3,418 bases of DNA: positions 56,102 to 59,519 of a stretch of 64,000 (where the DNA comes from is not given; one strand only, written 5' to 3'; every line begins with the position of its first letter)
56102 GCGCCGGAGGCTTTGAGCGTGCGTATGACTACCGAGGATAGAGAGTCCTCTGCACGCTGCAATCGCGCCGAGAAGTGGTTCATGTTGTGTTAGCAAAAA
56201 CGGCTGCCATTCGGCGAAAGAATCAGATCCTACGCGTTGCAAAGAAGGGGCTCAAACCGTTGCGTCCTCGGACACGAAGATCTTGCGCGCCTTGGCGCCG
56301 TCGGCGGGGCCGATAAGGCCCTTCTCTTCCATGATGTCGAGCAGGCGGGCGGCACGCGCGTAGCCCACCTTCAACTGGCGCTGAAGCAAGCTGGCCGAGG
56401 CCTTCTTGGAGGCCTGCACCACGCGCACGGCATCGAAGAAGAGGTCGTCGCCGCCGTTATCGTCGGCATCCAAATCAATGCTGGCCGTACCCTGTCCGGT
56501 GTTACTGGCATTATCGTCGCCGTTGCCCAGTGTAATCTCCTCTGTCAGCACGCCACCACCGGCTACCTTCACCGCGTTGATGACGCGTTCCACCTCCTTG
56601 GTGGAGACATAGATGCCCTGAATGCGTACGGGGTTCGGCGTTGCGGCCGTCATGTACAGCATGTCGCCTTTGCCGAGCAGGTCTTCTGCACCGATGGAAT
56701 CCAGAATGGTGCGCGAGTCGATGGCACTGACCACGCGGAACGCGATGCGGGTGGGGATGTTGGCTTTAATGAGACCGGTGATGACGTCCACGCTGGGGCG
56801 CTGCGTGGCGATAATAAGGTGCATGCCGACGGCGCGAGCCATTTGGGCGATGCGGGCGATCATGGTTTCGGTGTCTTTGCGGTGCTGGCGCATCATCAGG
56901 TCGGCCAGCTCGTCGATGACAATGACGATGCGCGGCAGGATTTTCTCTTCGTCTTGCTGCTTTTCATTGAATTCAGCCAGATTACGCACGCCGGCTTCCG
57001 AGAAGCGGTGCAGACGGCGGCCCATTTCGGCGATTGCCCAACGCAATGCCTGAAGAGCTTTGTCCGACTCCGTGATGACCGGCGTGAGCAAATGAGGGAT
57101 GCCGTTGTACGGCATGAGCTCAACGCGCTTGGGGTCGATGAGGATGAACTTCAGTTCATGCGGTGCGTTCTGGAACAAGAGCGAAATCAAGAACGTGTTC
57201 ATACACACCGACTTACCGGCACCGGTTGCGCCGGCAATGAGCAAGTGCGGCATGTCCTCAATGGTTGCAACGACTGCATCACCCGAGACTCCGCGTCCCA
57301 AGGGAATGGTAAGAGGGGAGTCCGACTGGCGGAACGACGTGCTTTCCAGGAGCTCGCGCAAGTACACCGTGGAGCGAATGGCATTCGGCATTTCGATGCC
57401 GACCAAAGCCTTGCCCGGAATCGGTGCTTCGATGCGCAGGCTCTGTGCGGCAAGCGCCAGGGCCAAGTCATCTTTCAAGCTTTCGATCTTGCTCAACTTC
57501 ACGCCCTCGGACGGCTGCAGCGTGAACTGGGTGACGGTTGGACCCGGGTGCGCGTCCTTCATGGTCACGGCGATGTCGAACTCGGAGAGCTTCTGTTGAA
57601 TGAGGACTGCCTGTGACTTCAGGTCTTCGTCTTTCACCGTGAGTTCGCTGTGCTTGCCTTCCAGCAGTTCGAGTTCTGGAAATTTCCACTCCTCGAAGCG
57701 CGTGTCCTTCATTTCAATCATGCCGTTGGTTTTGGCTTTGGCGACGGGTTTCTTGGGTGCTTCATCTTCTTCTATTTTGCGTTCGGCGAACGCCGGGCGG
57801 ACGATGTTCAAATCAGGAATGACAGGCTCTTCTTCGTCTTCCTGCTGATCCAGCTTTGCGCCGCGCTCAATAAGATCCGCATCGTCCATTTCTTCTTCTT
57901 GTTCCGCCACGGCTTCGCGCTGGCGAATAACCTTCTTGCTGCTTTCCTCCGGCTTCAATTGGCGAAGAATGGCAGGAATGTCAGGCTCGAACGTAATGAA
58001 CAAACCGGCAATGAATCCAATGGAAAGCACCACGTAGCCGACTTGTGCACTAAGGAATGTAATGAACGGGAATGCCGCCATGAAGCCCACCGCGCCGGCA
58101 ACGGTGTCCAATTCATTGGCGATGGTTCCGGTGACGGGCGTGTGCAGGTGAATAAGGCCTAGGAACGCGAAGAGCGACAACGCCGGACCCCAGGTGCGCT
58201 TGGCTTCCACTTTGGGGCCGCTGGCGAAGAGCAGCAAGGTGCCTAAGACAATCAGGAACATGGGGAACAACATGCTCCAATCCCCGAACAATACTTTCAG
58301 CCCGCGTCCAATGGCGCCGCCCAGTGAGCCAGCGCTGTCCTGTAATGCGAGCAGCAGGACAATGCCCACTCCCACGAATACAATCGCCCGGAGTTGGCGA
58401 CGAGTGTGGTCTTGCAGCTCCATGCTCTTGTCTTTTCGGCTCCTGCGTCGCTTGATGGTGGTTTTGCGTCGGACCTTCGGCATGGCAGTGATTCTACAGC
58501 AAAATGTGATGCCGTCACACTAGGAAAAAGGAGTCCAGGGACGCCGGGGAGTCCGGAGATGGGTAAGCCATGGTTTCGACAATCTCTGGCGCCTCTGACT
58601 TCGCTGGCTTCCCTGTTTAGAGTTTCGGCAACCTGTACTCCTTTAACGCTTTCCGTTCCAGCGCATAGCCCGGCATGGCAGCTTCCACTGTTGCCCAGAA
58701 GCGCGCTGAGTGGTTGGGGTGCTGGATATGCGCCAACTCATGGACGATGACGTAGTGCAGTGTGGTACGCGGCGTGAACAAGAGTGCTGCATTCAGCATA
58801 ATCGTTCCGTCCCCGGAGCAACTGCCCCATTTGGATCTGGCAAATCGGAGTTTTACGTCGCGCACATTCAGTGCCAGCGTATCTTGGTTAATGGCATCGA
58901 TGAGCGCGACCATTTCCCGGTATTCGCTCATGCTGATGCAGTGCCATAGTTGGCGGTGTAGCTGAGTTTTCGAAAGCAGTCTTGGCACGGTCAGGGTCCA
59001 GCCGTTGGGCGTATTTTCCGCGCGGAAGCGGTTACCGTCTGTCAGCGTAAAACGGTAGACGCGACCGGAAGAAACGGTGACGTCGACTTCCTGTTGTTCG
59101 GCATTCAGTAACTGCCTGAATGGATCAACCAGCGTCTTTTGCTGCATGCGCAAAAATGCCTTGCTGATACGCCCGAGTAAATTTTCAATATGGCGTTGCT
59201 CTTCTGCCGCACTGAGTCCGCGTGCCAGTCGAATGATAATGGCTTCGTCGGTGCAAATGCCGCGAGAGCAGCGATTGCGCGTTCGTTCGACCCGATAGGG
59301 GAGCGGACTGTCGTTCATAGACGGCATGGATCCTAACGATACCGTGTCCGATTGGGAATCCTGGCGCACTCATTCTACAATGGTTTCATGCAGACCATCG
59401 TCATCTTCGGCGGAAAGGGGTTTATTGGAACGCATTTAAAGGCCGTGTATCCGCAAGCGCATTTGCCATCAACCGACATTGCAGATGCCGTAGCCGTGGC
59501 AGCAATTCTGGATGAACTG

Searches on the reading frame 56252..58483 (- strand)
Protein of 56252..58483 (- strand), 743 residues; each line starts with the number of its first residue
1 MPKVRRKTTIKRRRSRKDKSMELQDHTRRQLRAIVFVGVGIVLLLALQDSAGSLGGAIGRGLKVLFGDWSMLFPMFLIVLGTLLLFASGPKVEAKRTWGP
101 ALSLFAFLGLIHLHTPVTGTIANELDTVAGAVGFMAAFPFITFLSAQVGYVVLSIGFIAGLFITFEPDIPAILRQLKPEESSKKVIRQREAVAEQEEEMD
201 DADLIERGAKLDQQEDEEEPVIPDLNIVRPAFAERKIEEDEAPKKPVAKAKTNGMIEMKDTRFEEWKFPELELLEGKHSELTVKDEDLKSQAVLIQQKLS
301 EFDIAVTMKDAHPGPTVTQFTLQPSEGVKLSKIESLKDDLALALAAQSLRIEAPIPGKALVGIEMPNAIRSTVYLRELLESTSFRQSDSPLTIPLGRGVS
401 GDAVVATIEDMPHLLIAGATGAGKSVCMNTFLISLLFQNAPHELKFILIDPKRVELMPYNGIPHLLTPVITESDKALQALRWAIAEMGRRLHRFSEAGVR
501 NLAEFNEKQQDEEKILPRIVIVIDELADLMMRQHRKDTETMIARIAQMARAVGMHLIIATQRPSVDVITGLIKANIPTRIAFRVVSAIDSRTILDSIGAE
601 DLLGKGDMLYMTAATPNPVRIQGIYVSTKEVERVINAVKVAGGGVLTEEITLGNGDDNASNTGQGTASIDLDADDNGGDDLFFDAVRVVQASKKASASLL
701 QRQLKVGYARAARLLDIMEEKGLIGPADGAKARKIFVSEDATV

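Call 65: search_protein_families(library=pfam, proteins=[window:56252-58483:-], max_evalue=0.001)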
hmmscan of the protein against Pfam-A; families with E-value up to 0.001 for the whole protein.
window:56252-58483:- (743 aa): 6 families
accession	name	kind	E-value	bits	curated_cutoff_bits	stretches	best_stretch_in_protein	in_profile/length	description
PF01580.24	FtsK_SpoIIIE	-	5.9e-60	202.9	24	1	375-565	2-221/221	FtsK/SpoIIIE family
PF17854.6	FtsK_alpha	-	9e-31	106.5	22.9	1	268-367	1-101/101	FtsK alpha domain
PF09397.16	FtsK_gamma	-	1.6e-23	82.6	30.6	1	678-737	3-62/63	Ftsk gamma domain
PF20703.3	nSTAND1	-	3.5e-06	27.3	27.1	1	395-560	17-159/379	Novel STAND NTPase 1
PF12846.13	AAA_10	-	1.2e-05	25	27.5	0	409-453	19-59/362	AAA-like domain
PF13401.12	AAA_22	-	0.00075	20.3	27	0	413-560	7-122/130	AAA domain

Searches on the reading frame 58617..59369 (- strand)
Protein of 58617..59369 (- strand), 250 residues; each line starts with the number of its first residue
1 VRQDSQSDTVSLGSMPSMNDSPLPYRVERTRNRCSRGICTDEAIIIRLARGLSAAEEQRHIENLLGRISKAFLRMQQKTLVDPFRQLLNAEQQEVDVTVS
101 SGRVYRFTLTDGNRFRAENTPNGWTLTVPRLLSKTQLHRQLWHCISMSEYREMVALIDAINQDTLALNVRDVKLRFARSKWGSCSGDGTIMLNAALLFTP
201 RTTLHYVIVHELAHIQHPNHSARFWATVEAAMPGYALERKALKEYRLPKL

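Call 65: search_protein_families(library=pfam, proteins=[window:58617-59369:-], max_evalue=0.001)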
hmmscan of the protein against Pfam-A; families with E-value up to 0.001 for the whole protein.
window:58617-59369:- (250 aa): 2 families
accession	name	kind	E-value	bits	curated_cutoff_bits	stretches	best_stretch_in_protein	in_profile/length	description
PF01863.23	YgjP-like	-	5.3e-35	121.7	26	1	41-244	10-206/207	YgjP-like, metallopeptidase domain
PF08325.16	WLM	-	0.00024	21.7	26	1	198-228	77-107/190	WLM domain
